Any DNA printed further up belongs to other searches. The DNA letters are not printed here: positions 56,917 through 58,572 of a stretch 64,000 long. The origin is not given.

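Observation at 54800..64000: Exopolysaccharide locus resembling PEP-CTERM/exosortase-associated EPS systems (Wza-like, Wzz-like, GspA-like ATPase, pseudo-kinase, priming transferase) without an exosortase in the window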

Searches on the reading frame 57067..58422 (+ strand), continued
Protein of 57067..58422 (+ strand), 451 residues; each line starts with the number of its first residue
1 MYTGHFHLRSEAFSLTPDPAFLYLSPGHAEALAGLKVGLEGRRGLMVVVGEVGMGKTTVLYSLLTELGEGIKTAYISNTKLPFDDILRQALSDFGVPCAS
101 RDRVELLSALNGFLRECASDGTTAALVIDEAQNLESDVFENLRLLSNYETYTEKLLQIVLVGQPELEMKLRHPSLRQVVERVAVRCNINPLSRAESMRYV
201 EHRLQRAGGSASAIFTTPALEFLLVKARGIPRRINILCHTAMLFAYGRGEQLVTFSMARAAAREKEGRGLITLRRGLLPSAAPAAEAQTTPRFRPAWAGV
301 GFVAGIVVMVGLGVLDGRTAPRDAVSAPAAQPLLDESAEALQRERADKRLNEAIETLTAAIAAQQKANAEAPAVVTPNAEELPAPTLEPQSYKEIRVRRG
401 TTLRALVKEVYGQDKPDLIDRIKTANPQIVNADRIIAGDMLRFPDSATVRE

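Call 20: find_encoding_contigs(protein=P0054, flank=10000, max_places=3)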
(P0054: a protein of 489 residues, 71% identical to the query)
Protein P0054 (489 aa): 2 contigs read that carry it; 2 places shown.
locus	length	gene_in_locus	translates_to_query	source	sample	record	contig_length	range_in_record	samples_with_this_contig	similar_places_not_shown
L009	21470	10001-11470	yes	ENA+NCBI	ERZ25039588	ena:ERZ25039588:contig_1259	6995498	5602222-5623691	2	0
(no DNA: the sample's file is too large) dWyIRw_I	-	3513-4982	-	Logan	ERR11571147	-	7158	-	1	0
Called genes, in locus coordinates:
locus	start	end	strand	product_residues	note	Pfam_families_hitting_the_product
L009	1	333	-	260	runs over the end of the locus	PF02798:GST_N, PF13409:GST_N_2, PF13417:GST_N_3, PF13410:GST_C_2 (weak)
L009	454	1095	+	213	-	PF00440:TetR_N, PF13977:TetR_C_6, PF16859:TetR_C_11, PF17940:TetR_C_31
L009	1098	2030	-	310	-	PF00296:Bac_luciferase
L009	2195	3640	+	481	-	PF02646:RmuC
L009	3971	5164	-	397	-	PF02515:CoA_transf_3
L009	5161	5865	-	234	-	-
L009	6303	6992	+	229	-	PF01964:ThiC_Rad_SAM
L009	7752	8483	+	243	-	PF02563:Poly_export, PF10531:SLBB, PF22461:SLBB_2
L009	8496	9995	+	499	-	-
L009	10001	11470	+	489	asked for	PF13191:AAA_16 (weak), PF13401:AAA_22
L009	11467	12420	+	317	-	-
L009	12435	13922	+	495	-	PF13727:CoA_binding_3, PF02397:Bac_transf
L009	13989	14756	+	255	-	PF13641:Glyco_tranf_2_3 (weak), PF00535:Glycos_transf_2, PF10111:Glyco_tranf_2_2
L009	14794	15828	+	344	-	PF01408:GFO_IDH_MocA, PF22725:GFO_IDH_MocA_C3, PF02894:GFO_IDH_MocA_C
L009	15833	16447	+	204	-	PF25084:LbH_EIF2B, PF25087:GMPPB_C (faint), PF14602:Hexapep_2 (faint), PF00132:Hexapep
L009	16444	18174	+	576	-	PF01522:Polysacc_deac_1 (faint)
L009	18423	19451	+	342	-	PF01408:GFO_IDH_MocA, PF02894:GFO_IDH_MocA_C, PF22725:GFO_IDH_MocA_C3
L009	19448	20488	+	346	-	PF01370:Epimerase, PF04321:RmlD_sub_bind, PF05368:NmrA, PF01073:3Beta_HSD, PF13460:NAD_binding_10, PF16363:GDP_Man_Dehyd, PF07993:NAD_binding_4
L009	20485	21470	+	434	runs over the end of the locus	PF00743:FMO-like (weak), PF01266:DAO (weak), PF13450:NAD_binding_8, PF01593:Amino_oxidase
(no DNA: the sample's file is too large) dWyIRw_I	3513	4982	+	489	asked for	PF13191:AAA_16 (weak), PF13401:AAA_22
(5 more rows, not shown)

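Call 44: find_encoding_contigs(protein=P0044, flank=10000, max_places=1)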
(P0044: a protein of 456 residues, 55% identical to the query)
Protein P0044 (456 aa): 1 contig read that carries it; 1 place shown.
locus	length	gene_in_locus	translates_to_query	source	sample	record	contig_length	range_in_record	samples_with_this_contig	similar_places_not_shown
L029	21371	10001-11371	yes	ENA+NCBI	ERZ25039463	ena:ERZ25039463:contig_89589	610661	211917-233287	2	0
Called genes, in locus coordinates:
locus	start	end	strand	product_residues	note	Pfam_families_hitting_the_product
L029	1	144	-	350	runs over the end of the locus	PF02771:Acyl-CoA_dh_N, PF02770:Acyl-CoA_dh_M, PF00441:Acyl-CoA_dh_1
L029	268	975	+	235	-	-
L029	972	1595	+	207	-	PF00440:TetR_N, PF17940:TetR_C_31 (weak), PF13977:TetR_C_6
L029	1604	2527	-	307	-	PF00296:Bac_luciferase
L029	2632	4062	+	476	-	PF02646:RmuC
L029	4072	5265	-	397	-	PF02515:CoA_transf_3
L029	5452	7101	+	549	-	PF01964:ThiC_Rad_SAM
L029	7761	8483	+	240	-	PF02563:Poly_export, PF22461:SLBB_2, PF10531:SLBB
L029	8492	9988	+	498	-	-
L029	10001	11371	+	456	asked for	PF13191:AAA_16 (weak), PF13401:AAA_22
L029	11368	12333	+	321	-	-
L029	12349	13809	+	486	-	PF13727:CoA_binding_3, PF02397:Bac_transf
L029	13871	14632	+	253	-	PF13641:Glyco_tranf_2_3, PF00535:Glycos_transf_2, PF10111:Glyco_tranf_2_2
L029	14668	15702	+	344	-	PF01408:GFO_IDH_MocA, PF22725:GFO_IDH_MocA_C3, PF02894:GFO_IDH_MocA_C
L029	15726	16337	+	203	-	PF25084:LbH_EIF2B, PF25087:GMPPB_C (faint), PF14602:Hexapep_2 (faint), PF00132:Hexapep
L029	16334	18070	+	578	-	PF01522:Polysacc_deac_1 (weak)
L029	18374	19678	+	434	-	PF00743:FMO-like (weak), PF01266:DAO (weak), PF13450:NAD_binding_8, PF01593:Amino_oxidase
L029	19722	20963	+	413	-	PF01041:DegT_DnrJ_EryC1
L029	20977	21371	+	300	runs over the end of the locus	PF01522:Polysacc_deac_1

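Call 45: find_encoding_contigs(protein=P0112, flank=10000, max_places=1)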
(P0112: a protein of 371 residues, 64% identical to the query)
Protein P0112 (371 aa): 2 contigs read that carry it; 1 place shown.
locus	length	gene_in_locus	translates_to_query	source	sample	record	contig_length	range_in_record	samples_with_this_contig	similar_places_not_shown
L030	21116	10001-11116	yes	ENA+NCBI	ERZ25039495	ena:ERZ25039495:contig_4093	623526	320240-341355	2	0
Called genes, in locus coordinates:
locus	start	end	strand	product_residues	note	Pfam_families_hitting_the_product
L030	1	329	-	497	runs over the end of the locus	PF00989:PAS, PF08448:PAS_4, PF13426:PAS_9 (faint), PF00512:HisKA, PF02518:HATPase_c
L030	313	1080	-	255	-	PF00072:Response_reg, PF00486:Trans_reg_C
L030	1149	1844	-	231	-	PF01895:PhoU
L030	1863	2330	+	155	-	-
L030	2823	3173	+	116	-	PF01165:Ribosomal_S21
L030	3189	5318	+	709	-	PF05378:Hydant_A_N, PF01968:Hydantoinase_A, PF19278:Hydant_A_C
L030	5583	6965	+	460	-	PF00072:Response_reg, PF07728:AAA_5 (faint), PF00158:Sigma54_activat, PF14532:Sigma54_activ_2, PF25601:AAA_lid_14, PF02954:HTH_8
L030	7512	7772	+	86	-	PF14407:Frankia_peptide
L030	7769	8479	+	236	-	PF02563:Poly_export, PF10531:SLBB, PF22461:SLBB_2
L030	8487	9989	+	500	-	PF02706:Wzz (weak)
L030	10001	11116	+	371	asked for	PF13191:AAA_16, PF09848:SLFN-g3_helicase (weak), PF13401:AAA_22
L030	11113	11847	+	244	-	-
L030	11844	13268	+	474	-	PF13727:CoA_binding_3, PF02397:Bac_transf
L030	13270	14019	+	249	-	PF13641:Glyco_tranf_2_3 (weak), PF00535:Glycos_transf_2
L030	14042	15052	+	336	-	PF01408:GFO_IDH_MocA, PF22725:GFO_IDH_MocA_C3, PF02894:GFO_IDH_MocA_C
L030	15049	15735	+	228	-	PF25084:LbH_EIF2B, PF25087:GMPPB_C (faint), PF14602:Hexapep_2 (faint), PF00132:Hexapep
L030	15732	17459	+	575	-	-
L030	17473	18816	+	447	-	PF00743:FMO-like (weak), PF01266:DAO, PF13450:NAD_binding_8, PF01593:Amino_oxidase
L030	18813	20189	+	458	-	PF02366:PMT (weak), PF13231:PMT_2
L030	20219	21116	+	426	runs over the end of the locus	PF01041:DegT_DnrJ_EryC1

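Call 46: find_encoding_contigs(protein=P0115, flank=10000, max_places=1)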
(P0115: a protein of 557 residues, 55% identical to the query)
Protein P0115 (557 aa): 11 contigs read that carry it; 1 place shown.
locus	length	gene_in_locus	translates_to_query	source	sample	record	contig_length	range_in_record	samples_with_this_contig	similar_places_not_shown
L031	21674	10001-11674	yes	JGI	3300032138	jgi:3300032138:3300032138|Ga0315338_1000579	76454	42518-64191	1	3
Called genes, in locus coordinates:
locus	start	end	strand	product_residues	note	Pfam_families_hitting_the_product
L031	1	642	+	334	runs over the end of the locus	PF10017:Methyltransf_33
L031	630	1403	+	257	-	PF00005:ABC_tran, PF13304:AAA_21 (faint)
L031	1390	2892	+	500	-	PF04069:OpuAC, PF00528:BPD_transp_1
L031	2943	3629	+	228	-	PF02586:SRAP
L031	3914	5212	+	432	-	PF18884:TSP3_bac (weak)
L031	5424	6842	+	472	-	PF00072:Response_reg, PF00158:Sigma54_activat, PF14532:Sigma54_activ_2, PF25601:AAA_lid_14, PF02954:HTH_8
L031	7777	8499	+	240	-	PF02563:Poly_export, PF10531:SLBB, PF22461:SLBB_2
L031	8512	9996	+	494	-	-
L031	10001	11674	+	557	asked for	PF13191:AAA_16 (weak), PF13401:AAA_22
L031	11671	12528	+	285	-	-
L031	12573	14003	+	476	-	PF13727:CoA_binding_3, PF02397:Bac_transf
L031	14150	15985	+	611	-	PF00884:Sulfatase, PF01663:Phosphodiest (faint), PF16347:SGSH_C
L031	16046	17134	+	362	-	PF13439:Glyco_transf_4 (weak), PF20706:GT4-conflict (weak), PF00534:Glycos_transf_1, PF13692:Glyco_trans_1_4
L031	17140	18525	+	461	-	PF04932:Wzy_C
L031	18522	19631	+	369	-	PF13524:Glyco_trans_1_2 (faint), PF13439:Glyco_transf_4, PF13579:Glyco_trans_4_4, PF00534:Glycos_transf_1, PF13692:Glyco_trans_1_4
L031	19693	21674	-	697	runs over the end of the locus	-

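Call 50: search_solved_structures(query=window:57067-58422:+, max_evalue=1, show_alignments=1)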
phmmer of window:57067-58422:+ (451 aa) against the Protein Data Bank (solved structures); distinct sequences matched with E-value up to 1: 5.
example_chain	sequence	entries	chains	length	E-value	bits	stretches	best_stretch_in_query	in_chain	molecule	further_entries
8xvb_A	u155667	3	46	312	0.018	17.4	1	46-264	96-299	ATP-dependent target DNA activator B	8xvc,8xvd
7pvc_A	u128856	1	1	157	0.021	17.1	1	395-446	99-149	Potassium binding protein Kbp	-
3jc8_Ba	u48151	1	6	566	0.096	15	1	29-73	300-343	Type IV-A pilus assembly ATPase PilB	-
7vcm_A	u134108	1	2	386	0.12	14.7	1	395-446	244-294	Green fluorescent protein,Potassium binding protein Kbp,Green fluorescent protein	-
5zfr_A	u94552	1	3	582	0.96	11.7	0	31-77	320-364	Type IV pilus biogenesis ATPase PilB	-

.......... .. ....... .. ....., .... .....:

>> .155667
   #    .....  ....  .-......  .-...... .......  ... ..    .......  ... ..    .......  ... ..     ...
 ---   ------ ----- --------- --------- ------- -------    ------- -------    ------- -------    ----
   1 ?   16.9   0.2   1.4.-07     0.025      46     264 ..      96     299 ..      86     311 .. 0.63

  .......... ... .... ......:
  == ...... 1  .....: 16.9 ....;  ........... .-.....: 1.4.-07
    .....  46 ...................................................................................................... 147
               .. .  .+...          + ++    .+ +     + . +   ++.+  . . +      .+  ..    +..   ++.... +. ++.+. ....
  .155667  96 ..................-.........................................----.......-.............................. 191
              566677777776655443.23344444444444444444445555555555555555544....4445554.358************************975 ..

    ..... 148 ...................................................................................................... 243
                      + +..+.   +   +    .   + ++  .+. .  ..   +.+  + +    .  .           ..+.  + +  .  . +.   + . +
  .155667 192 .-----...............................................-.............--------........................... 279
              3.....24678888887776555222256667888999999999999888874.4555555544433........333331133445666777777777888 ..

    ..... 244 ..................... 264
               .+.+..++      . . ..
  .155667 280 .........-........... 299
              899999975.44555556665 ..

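Call 63: predict_structure(alignment_id=A2)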
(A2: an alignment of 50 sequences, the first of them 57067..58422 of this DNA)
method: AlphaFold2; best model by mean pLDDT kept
length: 451 residues; sequences in the alignment: 50
mean_pLDDT: 83.2   pTM: 0.60
mean pLDDT of the five models: 83.2, 82.1, 81.9, 80.6, 79.9
residues with pLDDT >= 90: 293; 70-90: 57; 50-70: 37; < 50: 64
segments of 3 or more residues with pLDDT < 50: 272-293, 313-333, 372-387, 449-451
pLDDT, mean of each block of 10 residues (from residue 1): 94 85 94 95 95 94 90 89 95 95 96 96 96 95 91 93 96 93 94 98 97 98 98 97 97 97 83 48 45 50 55 46 42 59 81 85 74 41 48 92 94 92 93 93 73 36
secondary structure, 60 per line:
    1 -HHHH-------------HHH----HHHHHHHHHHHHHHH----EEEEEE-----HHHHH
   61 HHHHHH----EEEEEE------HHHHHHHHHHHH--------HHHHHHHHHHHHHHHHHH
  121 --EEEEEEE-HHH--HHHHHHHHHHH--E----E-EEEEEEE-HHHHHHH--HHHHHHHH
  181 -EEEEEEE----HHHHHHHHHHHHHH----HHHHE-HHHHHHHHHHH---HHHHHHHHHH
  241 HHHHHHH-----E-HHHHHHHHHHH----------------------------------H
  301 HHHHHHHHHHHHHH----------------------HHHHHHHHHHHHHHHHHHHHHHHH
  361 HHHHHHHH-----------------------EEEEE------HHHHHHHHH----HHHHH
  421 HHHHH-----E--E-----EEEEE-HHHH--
elements in order: H2-5 H26-40 E45-50 H56-66 E71-76 H83-94 H103-120 E123-129 H136-146 E156-162 H164-170 H173-180 E182-188 H193-206 H211-214 H217-227 H231-247 H255-265 H300-314 H337-368 E392-396 H403-411 H416-425 E440-444 H446-449

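Call 70: fold_search(model_id=the predicted structure, library=pdb)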
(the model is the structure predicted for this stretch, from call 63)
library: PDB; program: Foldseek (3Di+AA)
matches with E <= 10: 1690; with E <= 0.001: 797
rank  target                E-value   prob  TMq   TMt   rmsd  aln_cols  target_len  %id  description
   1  1w5t_A                2.8e-12  1.00  0.44  0.49   4.7       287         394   19  Structure of the Aeropyrum Pernix ORC2 protein (ADPNP-ADP complexes) (released 2004-10-05)
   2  1w5s_B                4.7e-12  1.00  0.43  0.49   5.0       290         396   18  Structure of the Aeropyrum Pernix ORC2 protein (ADP form) (released 2004-10-05)
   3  1w5s_A                8.7e-12  1.00  0.43  0.49   5.0       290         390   19  Structure of the Aeropyrum Pernix ORC2 protein (ADP form) (released 2004-10-05)
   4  1w5t_C                3.2e-11  1.00  0.44  0.49   4.7       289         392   19  Structure of the Aeropyrum Pernix ORC2 protein (ADPNP-ADP complexes) (released 2004-10-05)
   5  8xvb_A                4.4e-11  1.00  0.44  0.76   4.1       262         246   23  Cryo-EM structure of ATP-DNA-MuB filaments (released 2024-08-14)
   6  1fnn_A                7.7e-11  1.00  0.46  0.54   3.9       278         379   20  CRYSTAL STRUCTURE OF CDC6P FROM PYROBACULUM AEROPHILUM (released 2000-10-04)
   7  7jgr_A                6.1e-10  1.00  0.48  0.54   3.4       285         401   20  Structure of Drosophila ORC bound to DNA (84 bp) and Cdc6 (released 2020-09-09)
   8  7m99_A                1.9e-09  1.00  0.45  0.75   4.1       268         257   20  ATPgS bound TnsC filament from ShCAST system (released 2021-07-28)
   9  8xvc_A                2.6e-09  1.00  0.44  0.78   3.9       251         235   24  CryoEM structure of ADP-DNA-MuB conformation1 (released 2024-08-14)
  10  6k0r_I                3.1e-09  1.00  0.37  0.50   8.6       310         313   16  Ruvbl1-Ruvbl2 with truncated domain II in complex with phosphorylated Cordycepin (released 2020-05-06)
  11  7ufi_1                3.5e-09  1.00  0.43  0.60   4.4       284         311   20  VchTnsC AAA+ ATPase with DNA, single heptamer (released 2022-06-08)
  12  7jk6_A                3.9e-09  1.00  0.42  0.50   4.9       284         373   19  Structure of Drosophila ORC in the active conformation (released 2020-09-09)
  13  7jgr_G                4.9e-09  1.00  0.47  0.56   4.1       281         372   18  Structure of Drosophila ORC bound to DNA (84 bp) and Cdc6 (released 2020-09-09)
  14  2xsz_C                6.4e-09  1.00  0.37  0.49   8.6       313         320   15  The dodecameric human RuvBL1:RuvBL2 complex with truncated domains II (released 2011-10-05)
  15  2xsz_B                8.0e-09  1.00  0.37  0.49   8.7       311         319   15  The dodecameric human RuvBL1:RuvBL2 complex with truncated domains II (released 2011-10-05)
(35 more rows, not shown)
